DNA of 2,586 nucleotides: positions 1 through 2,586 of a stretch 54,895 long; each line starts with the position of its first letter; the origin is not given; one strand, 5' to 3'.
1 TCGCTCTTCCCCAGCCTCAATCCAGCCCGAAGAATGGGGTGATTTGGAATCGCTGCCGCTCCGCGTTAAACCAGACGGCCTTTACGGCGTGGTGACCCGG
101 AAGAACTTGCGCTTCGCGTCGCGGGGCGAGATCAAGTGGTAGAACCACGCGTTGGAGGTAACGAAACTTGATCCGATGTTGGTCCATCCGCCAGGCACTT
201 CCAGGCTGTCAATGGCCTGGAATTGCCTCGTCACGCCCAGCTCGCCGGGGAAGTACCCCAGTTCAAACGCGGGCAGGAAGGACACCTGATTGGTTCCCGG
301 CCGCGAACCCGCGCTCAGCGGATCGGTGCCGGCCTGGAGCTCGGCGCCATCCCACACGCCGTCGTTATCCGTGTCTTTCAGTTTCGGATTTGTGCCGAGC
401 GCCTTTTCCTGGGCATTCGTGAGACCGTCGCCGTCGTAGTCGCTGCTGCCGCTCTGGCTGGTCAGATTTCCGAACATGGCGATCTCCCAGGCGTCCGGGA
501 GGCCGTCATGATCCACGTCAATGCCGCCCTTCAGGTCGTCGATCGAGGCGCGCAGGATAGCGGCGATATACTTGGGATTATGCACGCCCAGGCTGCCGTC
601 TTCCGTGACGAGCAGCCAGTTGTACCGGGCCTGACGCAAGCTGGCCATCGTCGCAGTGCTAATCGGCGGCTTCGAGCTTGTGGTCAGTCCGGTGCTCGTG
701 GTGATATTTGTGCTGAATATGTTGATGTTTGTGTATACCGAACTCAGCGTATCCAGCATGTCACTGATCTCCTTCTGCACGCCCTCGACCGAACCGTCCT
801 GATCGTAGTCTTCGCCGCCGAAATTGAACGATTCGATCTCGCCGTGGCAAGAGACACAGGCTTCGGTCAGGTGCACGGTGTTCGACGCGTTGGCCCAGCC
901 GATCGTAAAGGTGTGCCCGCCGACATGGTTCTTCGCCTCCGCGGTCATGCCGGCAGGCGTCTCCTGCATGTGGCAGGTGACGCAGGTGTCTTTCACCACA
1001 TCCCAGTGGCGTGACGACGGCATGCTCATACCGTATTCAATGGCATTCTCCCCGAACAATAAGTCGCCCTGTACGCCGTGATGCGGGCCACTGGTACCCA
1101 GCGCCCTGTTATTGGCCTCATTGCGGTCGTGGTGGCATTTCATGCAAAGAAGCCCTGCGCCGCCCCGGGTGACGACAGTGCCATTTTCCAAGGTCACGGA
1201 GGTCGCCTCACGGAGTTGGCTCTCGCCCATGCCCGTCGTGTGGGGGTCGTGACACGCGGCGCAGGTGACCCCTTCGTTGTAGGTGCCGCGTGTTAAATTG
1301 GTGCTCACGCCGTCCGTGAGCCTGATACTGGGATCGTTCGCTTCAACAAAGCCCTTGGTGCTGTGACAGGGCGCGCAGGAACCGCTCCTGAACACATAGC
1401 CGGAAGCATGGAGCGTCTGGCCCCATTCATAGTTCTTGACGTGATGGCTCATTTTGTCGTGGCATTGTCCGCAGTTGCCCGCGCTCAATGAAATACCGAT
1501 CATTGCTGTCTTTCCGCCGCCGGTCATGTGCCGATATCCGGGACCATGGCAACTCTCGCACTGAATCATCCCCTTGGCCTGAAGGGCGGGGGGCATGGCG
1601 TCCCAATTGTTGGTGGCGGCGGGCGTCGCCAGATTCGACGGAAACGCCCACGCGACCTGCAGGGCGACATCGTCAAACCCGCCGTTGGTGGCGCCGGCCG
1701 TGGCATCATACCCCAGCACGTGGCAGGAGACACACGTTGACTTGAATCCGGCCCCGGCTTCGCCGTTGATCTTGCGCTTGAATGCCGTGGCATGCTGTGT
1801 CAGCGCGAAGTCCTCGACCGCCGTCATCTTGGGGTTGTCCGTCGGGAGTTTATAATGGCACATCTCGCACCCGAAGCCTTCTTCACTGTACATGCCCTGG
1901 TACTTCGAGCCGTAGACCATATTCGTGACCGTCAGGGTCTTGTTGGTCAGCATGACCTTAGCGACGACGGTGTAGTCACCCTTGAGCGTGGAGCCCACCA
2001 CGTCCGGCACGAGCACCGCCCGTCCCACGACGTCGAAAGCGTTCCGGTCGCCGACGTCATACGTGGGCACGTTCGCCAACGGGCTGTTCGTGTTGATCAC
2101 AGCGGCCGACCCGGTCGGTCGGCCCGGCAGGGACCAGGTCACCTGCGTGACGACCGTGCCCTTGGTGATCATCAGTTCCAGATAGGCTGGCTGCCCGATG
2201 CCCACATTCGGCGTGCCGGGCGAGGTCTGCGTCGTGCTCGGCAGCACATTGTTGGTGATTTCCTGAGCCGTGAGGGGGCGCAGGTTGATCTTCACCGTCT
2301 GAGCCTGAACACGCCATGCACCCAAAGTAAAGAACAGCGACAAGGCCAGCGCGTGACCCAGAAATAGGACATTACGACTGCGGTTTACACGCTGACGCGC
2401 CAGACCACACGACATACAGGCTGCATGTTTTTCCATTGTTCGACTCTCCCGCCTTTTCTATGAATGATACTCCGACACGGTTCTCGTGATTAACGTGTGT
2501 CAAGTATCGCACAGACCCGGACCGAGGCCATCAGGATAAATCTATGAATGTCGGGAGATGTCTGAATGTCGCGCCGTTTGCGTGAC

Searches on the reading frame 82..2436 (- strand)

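Call 12: search_protein_families(library=pfam, proteins=[window:82-2436:-], max_evalue=0.001)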
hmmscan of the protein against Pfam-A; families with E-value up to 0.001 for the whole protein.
window:82-2436:- (784 aa): 6 families
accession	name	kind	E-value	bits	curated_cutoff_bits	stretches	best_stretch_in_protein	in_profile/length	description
PF18884.5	TSP3_bac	-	7.3e-17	61.3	25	2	688-709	1-22/22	Bacterial TSP3 repeat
PF22113.1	Mtrc-MtrF_II-IV_dom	-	2.2e-12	47.3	30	2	313-399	75-166/176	Outer membrane cytochrome MtrC/MtrF-like, domains II/IV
PF14522.11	Cytochrome_C7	-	1.6e-10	41.1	24.8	0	388-442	12-55/67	Cytochrome c7 and related cytochrome c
PF14537.11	Cytochrom_c3_2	-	8e-06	26.7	25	0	290-360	6-66/79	Cytochrome c3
PF09699.15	Paired_CXXCH_1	-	8.4e-06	25.8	20.6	0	387-401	5-18/41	Doubled CXXCH motif (Paired_CXXCH_1)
PF02335.20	Cytochrom_C552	-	0.0007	19.1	24.1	1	472-634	236-372/438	Cytochrome c552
